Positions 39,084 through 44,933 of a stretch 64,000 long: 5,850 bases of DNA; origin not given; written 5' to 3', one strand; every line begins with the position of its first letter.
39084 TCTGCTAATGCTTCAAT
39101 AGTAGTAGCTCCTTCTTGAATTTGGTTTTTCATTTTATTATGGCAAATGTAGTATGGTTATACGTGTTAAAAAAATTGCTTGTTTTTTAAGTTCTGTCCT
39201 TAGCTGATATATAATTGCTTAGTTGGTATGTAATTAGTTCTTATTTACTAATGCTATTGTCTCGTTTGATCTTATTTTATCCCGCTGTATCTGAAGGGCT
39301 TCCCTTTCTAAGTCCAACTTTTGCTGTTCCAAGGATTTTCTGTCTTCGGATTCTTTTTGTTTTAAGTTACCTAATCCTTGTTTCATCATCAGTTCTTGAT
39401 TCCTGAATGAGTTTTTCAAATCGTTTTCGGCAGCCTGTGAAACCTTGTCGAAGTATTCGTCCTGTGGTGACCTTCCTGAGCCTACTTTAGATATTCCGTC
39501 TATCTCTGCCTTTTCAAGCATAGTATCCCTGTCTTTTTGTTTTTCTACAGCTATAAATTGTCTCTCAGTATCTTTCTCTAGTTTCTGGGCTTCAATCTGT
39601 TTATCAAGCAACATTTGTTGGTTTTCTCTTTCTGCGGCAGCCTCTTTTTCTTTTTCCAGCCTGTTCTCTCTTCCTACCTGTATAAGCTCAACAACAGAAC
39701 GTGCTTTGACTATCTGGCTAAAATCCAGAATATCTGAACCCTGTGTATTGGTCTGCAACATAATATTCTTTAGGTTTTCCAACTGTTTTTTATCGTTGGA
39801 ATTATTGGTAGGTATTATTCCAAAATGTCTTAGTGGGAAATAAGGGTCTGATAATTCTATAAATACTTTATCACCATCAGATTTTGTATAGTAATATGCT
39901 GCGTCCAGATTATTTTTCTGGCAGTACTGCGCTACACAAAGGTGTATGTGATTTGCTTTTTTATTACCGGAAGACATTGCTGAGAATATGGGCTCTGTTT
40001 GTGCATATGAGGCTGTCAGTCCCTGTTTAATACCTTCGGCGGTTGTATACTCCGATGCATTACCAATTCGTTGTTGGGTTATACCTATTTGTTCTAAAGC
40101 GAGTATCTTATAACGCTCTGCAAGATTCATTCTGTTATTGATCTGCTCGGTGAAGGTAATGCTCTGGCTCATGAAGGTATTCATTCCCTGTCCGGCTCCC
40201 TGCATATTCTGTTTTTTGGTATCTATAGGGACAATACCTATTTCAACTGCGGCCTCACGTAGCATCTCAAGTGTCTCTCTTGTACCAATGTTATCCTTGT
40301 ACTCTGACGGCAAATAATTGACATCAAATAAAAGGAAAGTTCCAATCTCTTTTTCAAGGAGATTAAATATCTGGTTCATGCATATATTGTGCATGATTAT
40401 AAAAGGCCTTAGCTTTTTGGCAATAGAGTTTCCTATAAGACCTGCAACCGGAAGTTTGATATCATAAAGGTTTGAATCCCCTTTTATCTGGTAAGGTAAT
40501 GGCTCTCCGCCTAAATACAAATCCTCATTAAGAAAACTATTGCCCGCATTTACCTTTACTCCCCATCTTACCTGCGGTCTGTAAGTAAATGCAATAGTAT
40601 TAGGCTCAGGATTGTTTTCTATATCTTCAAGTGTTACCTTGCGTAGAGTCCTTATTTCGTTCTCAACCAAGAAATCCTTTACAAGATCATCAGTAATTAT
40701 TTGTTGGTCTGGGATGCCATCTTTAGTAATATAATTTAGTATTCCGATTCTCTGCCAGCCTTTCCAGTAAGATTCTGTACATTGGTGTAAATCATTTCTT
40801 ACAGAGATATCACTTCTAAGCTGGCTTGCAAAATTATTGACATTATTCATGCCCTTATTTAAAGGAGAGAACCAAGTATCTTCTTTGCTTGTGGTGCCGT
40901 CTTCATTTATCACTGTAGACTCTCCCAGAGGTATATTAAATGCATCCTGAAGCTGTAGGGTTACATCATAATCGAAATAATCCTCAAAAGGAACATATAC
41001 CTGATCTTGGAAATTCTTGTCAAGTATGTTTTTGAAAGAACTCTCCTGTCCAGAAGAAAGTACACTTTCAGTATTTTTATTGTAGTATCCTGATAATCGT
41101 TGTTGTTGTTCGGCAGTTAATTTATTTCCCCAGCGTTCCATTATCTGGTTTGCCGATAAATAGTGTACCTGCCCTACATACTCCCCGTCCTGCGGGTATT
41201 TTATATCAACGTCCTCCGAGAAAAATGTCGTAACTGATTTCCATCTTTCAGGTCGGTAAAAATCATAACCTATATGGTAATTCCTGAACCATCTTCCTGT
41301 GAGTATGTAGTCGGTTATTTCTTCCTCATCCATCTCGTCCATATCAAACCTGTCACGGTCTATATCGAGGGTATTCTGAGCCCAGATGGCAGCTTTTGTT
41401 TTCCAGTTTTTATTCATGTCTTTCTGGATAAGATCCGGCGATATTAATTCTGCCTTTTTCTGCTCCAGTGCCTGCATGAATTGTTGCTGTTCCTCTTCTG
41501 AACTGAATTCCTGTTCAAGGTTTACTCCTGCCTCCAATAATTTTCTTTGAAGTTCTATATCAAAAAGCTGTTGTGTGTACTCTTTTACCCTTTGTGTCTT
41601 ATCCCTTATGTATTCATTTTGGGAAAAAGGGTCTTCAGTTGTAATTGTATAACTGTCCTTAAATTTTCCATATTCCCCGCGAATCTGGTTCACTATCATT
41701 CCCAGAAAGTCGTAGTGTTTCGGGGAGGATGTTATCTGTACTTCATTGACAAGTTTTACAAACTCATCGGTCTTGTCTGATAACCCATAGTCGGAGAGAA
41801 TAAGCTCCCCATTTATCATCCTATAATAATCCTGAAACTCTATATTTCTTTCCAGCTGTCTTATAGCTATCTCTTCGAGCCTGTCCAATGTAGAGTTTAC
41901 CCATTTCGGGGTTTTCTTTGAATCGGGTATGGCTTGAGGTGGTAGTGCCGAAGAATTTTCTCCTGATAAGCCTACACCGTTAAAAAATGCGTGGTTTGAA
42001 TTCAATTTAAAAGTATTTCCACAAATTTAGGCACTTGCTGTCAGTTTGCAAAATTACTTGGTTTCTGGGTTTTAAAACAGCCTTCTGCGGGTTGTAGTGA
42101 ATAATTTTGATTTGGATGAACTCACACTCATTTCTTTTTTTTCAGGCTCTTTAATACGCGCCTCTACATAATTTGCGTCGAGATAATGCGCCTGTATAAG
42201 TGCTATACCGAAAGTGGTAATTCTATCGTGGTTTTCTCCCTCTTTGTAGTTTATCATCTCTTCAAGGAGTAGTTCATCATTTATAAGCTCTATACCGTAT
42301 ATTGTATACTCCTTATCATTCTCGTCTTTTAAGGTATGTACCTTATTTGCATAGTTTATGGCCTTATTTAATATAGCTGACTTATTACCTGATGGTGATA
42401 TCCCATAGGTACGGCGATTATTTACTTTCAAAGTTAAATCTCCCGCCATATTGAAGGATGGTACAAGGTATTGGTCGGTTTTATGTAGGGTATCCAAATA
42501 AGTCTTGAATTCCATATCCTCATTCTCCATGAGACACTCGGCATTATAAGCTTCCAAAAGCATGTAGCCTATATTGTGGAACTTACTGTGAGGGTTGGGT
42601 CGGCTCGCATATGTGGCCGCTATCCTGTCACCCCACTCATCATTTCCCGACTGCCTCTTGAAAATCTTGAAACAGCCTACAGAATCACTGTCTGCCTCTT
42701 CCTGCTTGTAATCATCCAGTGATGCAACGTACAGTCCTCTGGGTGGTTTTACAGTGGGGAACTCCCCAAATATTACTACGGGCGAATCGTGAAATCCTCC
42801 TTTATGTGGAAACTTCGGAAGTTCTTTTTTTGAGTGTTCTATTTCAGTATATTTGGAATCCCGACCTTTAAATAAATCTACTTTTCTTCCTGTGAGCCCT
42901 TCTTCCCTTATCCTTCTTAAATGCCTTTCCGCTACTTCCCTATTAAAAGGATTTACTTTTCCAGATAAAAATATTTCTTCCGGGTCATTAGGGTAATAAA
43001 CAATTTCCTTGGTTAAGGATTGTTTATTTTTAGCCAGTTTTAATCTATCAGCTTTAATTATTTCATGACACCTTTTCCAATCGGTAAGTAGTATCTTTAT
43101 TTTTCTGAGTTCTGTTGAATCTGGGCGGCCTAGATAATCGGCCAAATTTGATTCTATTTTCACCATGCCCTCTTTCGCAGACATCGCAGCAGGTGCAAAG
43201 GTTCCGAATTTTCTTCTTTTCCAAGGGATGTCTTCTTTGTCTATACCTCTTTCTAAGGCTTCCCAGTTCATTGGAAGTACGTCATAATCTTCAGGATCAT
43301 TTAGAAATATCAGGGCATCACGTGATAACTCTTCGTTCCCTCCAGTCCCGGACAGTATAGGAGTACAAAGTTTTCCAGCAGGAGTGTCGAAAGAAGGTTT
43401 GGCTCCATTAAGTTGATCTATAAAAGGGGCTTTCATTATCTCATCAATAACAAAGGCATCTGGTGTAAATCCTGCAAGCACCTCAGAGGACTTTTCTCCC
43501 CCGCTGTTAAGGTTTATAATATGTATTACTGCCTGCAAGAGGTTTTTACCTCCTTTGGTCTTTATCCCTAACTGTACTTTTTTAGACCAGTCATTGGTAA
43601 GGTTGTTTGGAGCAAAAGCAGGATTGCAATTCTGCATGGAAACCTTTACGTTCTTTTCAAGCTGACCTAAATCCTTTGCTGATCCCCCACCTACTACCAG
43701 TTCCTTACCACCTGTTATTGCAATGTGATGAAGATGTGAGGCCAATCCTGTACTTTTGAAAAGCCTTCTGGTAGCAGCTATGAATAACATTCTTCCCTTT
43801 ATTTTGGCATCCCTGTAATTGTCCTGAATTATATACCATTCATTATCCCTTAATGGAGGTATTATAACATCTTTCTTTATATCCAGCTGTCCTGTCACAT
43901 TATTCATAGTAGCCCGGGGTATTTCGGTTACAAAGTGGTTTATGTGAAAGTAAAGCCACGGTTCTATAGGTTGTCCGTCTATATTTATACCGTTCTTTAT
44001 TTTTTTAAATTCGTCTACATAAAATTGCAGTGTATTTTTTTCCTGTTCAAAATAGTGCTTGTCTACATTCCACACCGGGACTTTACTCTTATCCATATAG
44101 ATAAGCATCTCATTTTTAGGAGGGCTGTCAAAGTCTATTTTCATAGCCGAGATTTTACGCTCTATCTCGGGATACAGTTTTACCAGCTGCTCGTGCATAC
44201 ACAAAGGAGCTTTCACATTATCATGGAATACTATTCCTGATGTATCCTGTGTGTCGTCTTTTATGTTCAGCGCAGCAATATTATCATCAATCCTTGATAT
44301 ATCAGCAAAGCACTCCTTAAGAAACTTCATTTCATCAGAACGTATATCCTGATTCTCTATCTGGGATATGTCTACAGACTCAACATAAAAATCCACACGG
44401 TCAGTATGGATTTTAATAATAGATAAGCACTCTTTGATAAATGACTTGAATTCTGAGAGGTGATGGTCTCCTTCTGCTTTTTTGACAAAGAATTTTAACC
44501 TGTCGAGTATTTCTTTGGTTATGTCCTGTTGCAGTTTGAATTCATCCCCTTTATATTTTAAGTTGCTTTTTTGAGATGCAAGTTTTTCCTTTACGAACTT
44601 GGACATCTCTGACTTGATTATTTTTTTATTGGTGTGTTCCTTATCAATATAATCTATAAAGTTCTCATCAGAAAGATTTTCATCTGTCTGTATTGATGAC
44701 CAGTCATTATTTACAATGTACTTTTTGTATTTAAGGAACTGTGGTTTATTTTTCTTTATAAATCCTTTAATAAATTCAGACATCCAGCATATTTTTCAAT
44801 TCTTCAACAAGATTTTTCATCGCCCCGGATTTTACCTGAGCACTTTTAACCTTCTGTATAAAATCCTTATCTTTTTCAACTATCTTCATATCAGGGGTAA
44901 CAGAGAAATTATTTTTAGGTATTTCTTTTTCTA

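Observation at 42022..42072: Five copies of a fixed-spacing bipartite late-promoter architecture: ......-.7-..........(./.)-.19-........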

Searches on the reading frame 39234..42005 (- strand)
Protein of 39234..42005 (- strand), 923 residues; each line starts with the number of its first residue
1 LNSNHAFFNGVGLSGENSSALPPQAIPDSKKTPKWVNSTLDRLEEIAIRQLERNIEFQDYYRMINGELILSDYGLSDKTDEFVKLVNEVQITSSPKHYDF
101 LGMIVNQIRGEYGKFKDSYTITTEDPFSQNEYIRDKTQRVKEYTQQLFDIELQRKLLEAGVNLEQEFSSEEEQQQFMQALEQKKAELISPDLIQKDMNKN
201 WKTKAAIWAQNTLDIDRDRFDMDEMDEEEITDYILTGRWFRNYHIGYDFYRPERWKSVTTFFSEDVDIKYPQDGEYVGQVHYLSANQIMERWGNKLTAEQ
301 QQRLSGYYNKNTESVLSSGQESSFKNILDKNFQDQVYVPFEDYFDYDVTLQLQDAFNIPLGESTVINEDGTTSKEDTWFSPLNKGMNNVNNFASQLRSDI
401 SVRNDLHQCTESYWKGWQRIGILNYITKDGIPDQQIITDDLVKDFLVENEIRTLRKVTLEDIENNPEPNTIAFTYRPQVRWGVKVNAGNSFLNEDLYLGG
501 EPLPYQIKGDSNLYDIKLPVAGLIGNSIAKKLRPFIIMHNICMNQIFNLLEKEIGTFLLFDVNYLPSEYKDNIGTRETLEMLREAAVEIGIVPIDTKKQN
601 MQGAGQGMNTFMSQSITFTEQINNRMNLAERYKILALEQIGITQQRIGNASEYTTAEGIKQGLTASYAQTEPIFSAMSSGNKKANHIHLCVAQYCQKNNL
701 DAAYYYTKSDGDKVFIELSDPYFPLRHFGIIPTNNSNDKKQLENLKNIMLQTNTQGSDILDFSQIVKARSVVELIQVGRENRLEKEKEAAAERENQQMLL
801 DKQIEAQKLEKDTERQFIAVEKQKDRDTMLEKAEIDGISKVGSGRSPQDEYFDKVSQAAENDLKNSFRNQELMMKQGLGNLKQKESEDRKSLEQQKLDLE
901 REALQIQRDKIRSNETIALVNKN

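Call 10: search_protein_families(library=phrogs, proteins=[window:39234-42005:-], max_evalue=0.001)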
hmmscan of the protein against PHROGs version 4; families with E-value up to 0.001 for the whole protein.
window:39234-42005:- (923 aa): 1 family
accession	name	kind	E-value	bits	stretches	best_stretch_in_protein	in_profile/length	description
phrog_6547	-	head and packaging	1.6e-99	335.1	1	16-911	4-806/827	portal protein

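Call 11: search_protein_families(library=pfam, proteins=[window:39234-42005:-], max_evalue=0.001)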
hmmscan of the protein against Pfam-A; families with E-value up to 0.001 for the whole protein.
window:39234-42005:- (923 aa): 0 families

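Call 16: find_related_loci(query=window:39234-42005:-, collection=viral_contigs, flank=10000)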
Query window:39234-42005:- (923 aa) in viral_contigs; peptide patterns used: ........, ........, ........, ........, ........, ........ (x = any residue, [..] = any of these).
9 stretches matched a pattern; 7 encode a relative of the query (tblastn E <= 1e-3); 7 distinct loci.
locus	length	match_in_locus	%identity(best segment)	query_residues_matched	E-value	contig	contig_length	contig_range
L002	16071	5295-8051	52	5-923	0e+0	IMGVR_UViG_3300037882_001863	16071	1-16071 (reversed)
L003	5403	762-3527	47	6-923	0e+0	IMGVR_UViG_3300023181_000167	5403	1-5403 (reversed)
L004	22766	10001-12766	47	6-923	0e+0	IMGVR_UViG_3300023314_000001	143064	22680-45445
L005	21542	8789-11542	47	6-923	0e+0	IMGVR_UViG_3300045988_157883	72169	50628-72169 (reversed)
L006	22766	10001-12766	47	6-923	0e+0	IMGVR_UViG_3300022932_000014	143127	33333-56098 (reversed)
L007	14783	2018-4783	47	6-923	0e+0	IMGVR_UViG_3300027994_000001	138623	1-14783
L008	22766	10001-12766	47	6-923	0e+0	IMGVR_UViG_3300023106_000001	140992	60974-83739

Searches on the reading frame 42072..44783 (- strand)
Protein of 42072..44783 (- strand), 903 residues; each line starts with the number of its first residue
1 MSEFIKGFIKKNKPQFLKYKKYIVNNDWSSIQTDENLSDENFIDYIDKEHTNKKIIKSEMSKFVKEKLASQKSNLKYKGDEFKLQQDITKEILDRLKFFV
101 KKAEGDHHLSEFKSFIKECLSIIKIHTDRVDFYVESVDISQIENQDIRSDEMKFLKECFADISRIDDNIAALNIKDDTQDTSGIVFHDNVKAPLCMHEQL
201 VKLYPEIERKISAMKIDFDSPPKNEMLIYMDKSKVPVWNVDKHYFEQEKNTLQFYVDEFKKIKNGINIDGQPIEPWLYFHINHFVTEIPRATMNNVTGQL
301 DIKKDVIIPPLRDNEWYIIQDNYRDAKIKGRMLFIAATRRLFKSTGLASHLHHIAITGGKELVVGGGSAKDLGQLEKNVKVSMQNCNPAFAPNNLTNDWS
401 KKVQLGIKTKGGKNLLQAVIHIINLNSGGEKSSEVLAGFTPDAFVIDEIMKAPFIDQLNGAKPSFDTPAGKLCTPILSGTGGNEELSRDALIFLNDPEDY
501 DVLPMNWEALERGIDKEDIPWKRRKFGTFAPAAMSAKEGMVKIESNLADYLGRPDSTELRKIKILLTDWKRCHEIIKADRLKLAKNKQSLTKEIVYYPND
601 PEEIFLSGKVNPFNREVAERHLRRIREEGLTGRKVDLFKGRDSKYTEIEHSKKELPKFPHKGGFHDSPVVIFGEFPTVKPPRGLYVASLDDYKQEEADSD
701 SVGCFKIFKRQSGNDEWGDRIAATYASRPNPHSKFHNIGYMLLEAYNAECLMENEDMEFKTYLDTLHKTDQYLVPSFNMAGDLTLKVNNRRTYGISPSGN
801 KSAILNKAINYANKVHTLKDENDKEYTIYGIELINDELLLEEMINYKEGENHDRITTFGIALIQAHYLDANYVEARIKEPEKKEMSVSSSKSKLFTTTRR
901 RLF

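Call 10: search_protein_families(library=phrogs, proteins=[window:42072-44783:-], max_evalue=0.001)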
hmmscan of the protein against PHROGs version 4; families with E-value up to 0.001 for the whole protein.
window:42072-44783:- (903 aa): 1 family
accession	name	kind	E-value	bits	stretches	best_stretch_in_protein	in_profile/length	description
phrog_6681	-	head and packaging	1.8e-112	378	1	168-890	32-746/758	terminase large subunit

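Call 11: search_protein_families(library=pfam, proteins=[window:42072-44783:-], max_evalue=0.001)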
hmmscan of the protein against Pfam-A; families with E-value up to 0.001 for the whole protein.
window:42072-44783:- (903 aa): 0 families
